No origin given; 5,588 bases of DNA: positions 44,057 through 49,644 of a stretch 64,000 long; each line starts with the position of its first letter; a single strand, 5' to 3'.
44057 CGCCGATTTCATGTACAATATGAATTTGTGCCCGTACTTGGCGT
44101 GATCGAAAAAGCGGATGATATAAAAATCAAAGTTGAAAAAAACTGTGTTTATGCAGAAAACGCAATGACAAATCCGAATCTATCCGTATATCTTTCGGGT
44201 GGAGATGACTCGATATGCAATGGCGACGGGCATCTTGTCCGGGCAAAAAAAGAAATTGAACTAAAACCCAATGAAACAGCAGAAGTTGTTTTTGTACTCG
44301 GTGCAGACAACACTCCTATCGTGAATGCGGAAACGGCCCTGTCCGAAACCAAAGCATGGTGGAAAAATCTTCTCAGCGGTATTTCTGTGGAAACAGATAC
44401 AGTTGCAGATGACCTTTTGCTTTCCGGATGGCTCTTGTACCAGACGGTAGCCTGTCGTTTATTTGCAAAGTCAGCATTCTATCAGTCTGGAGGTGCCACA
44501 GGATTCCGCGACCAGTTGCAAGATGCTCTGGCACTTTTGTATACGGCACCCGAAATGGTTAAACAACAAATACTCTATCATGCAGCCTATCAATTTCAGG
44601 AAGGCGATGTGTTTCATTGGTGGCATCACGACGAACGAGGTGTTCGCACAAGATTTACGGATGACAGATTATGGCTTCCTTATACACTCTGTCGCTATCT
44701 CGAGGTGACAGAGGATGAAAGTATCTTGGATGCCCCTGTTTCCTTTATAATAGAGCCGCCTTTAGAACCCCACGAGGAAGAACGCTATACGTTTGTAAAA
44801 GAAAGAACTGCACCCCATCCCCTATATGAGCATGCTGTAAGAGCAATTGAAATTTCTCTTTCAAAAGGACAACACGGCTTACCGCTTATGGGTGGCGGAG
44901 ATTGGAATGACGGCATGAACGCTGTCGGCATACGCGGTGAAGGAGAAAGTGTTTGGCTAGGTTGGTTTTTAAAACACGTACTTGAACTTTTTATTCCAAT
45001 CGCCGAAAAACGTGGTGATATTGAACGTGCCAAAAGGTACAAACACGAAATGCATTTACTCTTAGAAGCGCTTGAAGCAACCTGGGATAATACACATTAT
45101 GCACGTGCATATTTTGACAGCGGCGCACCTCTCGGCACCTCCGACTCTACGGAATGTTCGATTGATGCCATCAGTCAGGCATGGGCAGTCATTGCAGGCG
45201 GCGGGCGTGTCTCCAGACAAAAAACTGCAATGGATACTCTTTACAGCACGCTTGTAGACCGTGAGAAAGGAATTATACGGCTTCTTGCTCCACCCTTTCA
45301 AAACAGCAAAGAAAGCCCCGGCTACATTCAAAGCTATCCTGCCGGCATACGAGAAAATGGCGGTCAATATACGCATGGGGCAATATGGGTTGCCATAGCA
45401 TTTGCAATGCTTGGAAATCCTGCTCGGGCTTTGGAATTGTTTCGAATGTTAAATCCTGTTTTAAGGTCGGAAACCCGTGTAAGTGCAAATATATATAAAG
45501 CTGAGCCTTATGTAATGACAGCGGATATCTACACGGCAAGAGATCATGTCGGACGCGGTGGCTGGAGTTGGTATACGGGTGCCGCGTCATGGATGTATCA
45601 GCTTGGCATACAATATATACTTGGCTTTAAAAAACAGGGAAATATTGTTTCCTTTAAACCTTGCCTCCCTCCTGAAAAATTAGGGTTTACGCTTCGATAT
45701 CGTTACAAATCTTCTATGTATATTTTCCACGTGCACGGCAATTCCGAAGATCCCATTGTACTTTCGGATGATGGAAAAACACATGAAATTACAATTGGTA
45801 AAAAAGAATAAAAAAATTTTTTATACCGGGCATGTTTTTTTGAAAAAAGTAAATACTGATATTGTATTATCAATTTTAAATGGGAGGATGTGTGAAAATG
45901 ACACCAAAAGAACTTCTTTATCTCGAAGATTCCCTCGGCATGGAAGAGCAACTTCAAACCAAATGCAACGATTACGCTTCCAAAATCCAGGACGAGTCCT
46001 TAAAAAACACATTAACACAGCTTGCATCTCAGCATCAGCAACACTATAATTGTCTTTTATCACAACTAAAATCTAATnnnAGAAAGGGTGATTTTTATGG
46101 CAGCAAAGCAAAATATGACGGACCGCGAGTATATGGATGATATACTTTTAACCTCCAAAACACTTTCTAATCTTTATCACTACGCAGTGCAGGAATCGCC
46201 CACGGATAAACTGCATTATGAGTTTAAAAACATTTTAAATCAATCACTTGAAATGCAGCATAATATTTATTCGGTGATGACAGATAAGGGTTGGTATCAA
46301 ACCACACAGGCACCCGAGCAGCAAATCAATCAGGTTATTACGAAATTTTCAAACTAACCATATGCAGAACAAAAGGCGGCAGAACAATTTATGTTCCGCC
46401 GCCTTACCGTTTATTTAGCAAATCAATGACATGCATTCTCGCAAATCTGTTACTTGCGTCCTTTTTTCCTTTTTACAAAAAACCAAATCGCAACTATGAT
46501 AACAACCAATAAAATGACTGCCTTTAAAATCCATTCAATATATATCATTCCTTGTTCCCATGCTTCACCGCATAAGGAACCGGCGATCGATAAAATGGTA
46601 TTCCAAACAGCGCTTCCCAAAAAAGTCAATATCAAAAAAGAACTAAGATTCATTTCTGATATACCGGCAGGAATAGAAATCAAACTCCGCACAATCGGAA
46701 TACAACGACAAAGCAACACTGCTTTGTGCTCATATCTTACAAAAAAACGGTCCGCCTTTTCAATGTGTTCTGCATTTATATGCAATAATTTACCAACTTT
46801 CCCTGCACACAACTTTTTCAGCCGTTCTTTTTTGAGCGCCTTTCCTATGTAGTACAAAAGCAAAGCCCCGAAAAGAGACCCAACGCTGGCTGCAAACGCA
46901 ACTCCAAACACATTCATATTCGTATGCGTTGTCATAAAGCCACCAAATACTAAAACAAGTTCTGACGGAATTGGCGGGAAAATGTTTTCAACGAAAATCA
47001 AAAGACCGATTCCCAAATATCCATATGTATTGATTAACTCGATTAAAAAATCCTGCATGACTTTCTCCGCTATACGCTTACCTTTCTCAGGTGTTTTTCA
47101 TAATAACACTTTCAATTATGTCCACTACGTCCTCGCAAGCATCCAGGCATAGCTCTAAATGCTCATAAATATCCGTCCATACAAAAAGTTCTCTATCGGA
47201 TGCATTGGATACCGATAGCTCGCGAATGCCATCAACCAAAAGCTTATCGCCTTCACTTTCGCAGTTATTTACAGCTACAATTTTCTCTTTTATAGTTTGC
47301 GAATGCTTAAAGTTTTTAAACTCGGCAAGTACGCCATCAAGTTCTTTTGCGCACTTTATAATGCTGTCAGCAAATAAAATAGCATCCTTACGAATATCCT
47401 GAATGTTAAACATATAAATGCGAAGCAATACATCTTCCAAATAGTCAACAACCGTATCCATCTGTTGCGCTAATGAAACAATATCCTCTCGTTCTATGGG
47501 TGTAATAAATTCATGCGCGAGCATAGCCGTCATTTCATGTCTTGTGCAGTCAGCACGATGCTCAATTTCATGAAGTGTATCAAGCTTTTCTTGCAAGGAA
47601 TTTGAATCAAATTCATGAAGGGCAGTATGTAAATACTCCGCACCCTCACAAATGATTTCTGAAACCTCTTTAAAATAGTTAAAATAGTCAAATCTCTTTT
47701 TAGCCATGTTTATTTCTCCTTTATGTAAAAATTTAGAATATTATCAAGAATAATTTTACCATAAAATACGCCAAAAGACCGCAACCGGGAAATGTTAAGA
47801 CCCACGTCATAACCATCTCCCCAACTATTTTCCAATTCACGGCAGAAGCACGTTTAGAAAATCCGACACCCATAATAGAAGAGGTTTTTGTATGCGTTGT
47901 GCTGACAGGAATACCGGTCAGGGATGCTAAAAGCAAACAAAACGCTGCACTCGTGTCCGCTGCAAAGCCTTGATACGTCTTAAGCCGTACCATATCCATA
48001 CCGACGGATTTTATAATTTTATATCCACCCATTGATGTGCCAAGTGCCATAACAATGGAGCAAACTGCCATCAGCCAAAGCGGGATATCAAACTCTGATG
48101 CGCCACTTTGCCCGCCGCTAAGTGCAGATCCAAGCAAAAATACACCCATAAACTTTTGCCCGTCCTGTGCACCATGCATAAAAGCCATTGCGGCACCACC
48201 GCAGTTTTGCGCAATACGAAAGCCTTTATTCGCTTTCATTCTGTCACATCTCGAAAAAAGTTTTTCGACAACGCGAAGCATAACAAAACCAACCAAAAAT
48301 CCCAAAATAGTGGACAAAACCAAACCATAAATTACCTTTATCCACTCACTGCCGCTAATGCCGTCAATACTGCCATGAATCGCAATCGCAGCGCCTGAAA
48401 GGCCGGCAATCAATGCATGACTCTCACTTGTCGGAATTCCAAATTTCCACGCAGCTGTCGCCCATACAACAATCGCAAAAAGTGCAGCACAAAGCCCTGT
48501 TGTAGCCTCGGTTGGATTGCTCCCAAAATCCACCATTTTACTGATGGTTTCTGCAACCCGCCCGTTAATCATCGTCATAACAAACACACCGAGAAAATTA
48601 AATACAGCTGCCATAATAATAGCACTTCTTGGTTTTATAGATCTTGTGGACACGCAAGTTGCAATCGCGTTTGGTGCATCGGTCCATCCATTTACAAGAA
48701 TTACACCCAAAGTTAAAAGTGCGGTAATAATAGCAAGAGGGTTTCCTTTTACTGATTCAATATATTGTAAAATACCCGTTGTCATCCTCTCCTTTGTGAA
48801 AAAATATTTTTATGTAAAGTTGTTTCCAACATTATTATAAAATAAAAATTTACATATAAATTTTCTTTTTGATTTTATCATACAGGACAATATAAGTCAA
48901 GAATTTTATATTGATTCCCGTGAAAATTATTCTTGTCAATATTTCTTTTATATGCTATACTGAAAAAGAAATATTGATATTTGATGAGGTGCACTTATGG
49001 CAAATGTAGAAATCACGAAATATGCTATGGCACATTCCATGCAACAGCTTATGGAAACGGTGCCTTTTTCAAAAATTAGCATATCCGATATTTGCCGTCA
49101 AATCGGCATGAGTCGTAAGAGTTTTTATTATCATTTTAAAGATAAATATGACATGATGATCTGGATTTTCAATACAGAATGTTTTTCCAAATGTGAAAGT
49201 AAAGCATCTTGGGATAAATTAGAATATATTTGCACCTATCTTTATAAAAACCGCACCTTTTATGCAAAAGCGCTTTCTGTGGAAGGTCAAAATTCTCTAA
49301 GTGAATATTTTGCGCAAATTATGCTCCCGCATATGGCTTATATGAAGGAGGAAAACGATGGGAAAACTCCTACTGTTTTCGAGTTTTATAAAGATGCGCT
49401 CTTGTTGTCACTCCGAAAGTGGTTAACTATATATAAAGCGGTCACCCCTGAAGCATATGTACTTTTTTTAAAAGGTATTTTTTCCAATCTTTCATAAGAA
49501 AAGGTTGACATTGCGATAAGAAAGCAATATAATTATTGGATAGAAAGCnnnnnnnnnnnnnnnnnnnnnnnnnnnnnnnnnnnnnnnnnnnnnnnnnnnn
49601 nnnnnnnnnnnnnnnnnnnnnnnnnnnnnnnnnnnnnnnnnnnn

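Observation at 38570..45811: Roughly 2,400-aa cyclic-beta-1,2-glucan-synthase-like gene in a Gram-positive spore former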

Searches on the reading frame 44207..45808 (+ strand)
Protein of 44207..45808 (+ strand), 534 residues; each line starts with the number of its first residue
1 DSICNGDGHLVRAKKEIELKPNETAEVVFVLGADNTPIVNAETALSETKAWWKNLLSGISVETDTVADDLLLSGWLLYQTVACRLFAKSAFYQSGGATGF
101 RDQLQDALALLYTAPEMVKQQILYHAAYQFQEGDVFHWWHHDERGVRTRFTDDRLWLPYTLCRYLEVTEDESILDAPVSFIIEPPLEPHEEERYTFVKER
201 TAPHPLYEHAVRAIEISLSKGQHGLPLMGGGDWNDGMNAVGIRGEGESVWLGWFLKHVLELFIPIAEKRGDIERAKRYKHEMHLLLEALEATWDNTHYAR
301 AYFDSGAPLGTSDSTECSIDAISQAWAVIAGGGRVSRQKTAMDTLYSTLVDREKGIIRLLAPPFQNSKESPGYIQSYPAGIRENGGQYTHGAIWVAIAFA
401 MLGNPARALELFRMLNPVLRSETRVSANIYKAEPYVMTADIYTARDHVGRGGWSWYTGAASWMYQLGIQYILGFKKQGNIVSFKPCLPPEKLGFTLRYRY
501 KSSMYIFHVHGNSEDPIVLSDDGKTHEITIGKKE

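Call 35: search_solved_structures(query=window:44207-45808:+, max_evalue=1e-50, show_alignments=2)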
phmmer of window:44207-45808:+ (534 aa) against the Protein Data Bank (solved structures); distinct sequences matched with E-value up to 1e-50: 2.
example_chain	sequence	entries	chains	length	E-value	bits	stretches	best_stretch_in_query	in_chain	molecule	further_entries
8rf9_A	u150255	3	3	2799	1.4e-139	469.3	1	13-499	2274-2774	Cyclic beta 1-2 glucan synthetase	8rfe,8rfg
8rf0_A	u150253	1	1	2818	1.4e-139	469.3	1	13-499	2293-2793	Cyclic beta-(1,2)-glucan synthase NdvB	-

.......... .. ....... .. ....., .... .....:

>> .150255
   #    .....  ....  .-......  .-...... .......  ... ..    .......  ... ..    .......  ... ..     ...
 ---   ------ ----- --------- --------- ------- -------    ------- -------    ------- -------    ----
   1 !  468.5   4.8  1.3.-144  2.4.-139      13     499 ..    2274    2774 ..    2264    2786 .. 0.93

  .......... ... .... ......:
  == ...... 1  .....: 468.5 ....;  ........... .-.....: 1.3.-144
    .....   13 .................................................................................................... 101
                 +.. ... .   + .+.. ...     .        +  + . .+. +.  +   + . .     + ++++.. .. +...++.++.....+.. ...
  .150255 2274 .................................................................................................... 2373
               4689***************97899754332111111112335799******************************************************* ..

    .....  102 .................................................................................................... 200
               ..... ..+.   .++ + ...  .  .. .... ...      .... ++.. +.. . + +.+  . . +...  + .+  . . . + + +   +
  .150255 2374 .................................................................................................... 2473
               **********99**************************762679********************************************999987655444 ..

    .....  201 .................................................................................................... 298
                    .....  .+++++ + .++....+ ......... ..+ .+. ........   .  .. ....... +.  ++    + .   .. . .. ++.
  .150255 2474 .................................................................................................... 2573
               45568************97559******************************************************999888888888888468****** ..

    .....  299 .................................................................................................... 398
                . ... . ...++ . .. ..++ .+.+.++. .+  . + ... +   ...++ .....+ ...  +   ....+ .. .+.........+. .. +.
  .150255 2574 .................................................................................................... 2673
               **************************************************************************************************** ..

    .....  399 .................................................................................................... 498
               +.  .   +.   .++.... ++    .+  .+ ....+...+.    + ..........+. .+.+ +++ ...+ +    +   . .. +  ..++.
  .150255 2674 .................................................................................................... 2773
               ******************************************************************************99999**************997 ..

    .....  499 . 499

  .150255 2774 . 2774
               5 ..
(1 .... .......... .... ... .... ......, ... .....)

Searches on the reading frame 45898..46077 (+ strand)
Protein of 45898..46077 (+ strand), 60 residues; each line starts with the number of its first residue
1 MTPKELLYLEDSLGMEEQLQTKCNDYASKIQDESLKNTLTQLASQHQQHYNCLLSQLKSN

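Call 43: search_protein_families(library=pfam, proteins=[window:45898-46077:+], max_evalue=0.01)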
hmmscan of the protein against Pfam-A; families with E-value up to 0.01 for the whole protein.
window:45898-46077:+ (60 aa): 1 family
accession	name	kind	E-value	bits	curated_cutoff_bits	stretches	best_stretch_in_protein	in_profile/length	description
PF09537.16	DUF2383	-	0.0062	17.1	30.8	1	23-59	20-56/111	Domain of unknown function (DUF2383)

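Call 79: search_protein_families(library=ncbifam, proteins=[window:45898-46077:+], max_evalue=0.00001)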
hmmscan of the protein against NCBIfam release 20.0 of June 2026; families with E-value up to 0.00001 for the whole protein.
window:45898-46077:+ (60 aa): 0 families

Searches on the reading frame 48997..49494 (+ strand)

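Call 12: search_protein_families(library=pfam, proteins=[window:48997-49494:+], max_evalue=0.001)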
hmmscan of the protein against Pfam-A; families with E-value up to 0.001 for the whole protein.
window:48997-49494:+ (166 aa): 2 families
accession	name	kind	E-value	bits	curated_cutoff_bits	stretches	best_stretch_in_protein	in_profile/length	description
PF14278.11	TetR_C_8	-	2.9e-09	37.4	26.1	1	73-161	5-100/103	Transcriptional regulator C-terminal region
PF00440.29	TetR_N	-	1.2e-07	31.9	24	1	17-53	7-43/47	Bacterial regulatory proteins, tetR family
